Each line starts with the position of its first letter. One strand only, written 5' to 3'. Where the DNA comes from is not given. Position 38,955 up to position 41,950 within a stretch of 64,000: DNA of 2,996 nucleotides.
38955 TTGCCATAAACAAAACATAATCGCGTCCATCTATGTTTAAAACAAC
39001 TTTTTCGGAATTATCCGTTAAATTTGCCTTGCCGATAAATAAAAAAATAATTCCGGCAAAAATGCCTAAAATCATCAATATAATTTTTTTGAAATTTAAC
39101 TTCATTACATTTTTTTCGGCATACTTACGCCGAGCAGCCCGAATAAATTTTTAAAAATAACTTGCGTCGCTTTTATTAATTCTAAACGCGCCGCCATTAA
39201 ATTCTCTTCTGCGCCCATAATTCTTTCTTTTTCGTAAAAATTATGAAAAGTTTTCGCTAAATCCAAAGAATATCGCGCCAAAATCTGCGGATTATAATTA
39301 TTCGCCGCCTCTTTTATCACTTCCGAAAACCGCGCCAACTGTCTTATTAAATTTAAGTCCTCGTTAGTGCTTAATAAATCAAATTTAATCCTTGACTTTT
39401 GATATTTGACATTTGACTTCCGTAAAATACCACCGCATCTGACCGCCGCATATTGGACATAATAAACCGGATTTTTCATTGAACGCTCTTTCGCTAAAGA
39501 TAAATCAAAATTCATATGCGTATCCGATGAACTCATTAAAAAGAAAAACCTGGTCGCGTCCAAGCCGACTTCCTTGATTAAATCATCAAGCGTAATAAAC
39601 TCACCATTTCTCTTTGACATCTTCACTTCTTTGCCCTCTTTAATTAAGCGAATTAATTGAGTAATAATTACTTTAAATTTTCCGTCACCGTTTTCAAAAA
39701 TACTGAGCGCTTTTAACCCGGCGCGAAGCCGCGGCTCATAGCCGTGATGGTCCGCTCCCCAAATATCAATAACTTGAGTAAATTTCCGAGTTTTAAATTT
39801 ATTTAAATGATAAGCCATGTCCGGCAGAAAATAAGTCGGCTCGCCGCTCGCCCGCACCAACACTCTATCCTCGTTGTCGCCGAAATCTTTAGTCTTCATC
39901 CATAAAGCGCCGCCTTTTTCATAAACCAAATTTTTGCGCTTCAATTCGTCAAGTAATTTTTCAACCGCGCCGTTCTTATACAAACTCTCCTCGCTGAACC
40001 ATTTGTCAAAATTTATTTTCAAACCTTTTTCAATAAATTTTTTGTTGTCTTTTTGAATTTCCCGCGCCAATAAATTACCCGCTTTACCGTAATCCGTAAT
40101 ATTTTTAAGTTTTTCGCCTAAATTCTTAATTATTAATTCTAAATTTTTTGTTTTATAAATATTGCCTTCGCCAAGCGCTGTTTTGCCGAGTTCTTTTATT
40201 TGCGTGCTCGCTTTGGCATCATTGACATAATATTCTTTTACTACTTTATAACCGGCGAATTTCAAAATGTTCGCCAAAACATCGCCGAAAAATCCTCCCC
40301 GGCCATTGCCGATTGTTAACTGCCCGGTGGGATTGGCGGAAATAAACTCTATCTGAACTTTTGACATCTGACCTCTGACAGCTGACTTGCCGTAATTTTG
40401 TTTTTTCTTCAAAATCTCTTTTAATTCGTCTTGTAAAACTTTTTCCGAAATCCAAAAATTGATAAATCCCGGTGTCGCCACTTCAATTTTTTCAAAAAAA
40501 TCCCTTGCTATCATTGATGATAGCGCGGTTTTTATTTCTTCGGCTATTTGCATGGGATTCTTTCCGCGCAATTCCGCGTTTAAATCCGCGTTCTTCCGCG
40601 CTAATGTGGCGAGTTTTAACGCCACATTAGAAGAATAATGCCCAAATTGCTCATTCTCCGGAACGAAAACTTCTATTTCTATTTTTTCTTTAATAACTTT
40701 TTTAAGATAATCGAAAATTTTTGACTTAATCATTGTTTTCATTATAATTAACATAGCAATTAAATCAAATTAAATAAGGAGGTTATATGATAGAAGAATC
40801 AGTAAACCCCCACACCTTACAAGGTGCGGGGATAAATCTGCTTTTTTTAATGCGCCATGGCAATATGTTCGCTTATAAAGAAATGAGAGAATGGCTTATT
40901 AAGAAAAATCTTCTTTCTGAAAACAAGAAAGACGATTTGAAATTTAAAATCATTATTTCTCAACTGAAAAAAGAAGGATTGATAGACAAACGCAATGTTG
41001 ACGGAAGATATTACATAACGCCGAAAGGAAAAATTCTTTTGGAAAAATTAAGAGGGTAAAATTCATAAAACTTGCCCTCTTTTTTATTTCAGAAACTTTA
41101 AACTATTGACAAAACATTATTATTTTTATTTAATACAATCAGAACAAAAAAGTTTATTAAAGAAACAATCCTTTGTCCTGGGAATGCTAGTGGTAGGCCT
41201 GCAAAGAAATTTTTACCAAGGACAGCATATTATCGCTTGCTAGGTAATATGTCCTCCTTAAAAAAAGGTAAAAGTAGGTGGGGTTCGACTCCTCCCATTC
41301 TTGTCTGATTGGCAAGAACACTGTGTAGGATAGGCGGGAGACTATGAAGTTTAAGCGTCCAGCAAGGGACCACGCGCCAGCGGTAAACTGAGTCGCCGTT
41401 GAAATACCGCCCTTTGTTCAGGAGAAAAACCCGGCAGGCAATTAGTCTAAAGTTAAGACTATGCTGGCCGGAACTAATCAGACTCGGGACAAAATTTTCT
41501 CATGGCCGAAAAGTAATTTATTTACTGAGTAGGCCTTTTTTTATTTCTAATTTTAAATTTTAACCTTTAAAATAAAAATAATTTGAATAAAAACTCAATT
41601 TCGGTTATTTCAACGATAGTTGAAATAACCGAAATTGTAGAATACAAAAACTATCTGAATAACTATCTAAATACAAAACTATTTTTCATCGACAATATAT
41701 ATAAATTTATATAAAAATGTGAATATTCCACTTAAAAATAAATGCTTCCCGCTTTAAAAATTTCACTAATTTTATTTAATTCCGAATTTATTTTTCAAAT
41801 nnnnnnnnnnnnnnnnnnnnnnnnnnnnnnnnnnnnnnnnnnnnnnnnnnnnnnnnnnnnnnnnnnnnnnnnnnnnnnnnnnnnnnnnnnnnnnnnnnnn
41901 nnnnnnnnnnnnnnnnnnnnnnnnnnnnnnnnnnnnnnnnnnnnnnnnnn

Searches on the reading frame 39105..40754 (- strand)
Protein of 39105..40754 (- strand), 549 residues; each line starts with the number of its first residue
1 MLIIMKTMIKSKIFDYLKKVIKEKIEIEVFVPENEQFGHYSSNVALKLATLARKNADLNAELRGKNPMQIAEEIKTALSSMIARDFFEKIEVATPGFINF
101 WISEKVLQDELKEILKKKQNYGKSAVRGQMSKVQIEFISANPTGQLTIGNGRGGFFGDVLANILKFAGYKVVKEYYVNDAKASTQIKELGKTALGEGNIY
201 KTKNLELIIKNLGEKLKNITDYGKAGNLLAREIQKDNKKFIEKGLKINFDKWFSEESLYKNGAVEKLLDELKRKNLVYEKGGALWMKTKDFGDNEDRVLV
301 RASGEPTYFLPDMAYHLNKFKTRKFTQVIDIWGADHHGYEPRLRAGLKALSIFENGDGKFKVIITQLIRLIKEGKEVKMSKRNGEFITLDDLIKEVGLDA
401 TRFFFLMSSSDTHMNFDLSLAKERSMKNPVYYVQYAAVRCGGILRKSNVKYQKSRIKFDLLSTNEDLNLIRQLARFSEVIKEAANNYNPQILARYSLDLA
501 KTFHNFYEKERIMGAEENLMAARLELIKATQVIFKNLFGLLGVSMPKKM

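Call 74: search_protein_families(library=pfam, proteins=[window:39105-40754:-], max_evalue=0.001)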
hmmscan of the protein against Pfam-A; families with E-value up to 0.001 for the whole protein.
window:39105-40754:- (549 aa): 6 families
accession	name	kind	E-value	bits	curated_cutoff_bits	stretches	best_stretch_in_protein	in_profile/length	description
PF05746.21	DALR_1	-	2.1e-33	115.3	22.3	1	433-549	1-117/117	DALR anticodon binding domain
PF03485.21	Arg_tRNA_synt_N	-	5e-17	62.7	21.5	1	9-100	3-83/85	Arginyl tRNA synthetase N terminal domain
PF00750.26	tRNA-synt_1d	-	1e-15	58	23.3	1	111-396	2-298/349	tRNA synthetases class I (R), catalytic domain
PF09334.17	tRNA-synt_1g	-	9.8e-06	25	20.1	0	375-420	324-368/391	tRNA synthetases class I (M)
PF00133.28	tRNA-synt_1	-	5.4e-05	22.6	22.7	1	355-416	354-413/414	tRNA synthetases class I (I, L, M and V)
PF01406.26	tRNA-synt_1e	-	0.00026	20.9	27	0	376-419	251-294/301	tRNA synthetases class I (C) catalytic domain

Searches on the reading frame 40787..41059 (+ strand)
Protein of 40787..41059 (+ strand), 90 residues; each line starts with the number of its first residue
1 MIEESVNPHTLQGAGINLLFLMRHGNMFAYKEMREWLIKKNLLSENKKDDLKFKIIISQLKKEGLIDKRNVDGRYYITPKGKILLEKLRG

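Call 3: search_protein_families(library=pfam, proteins=[window:40787-41059:+], max_evalue=1)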
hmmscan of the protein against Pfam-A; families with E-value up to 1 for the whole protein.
window:40787-41059:+ (90 aa): 6 families
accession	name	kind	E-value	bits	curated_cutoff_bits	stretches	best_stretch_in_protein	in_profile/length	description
PF14947.12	HTH_45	-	0.00013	22.4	25.5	1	56-89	39-70/77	Winged helix-turn-helix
PF14338.12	Mrr_N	-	0.00042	20.8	29.5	1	52-86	53-86/87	Mrr N-terminal domain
PF25213.1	HVO_A0261_N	-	0.0095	16.2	35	1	56-88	44-74/86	HVO_A0261 N-terminal domain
PF14277.12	DUF4364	-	0.028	14.7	26.9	1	52-87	35-72/162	Domain of unknown function (DUF4364)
PF21980.2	MksE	-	0.033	15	27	1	37-88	114-162/163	Condensin complex protein MksE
PF11313.14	DUF3116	-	0.044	14.2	25.9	1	64-88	55-82/84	Protein of unknown function (DUF3116)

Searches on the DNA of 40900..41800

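Call 85: search_rna_families(source=window, start=40900, end=41800, threshold=evalue, max_evalue=1)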
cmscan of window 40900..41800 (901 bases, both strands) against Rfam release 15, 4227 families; matches with E-value up to 1: 4.
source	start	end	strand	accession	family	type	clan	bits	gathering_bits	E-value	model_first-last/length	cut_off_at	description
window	41008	41085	+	RF02434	SpF39_sRNA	Gene; sRNA;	-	29.9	60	0.12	1-109/109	no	Streptococcus sRNA SpF39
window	41020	41092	+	RF02366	Yfr19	Gene; sRNA;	-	23.2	70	0.73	1-82/82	no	Cyanobacterial functional RNA 19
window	41279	41325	+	RF03107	saliva-tongue-1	Gene; sRNA;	-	19.2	107.3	0.95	1-109/109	no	saliva-tongue-1 RNA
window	40910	41030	+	RF02687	RAGATH-8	Gene; sRNA;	-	15.2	86.7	0.16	1-276/276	no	RAGATH-8 RNA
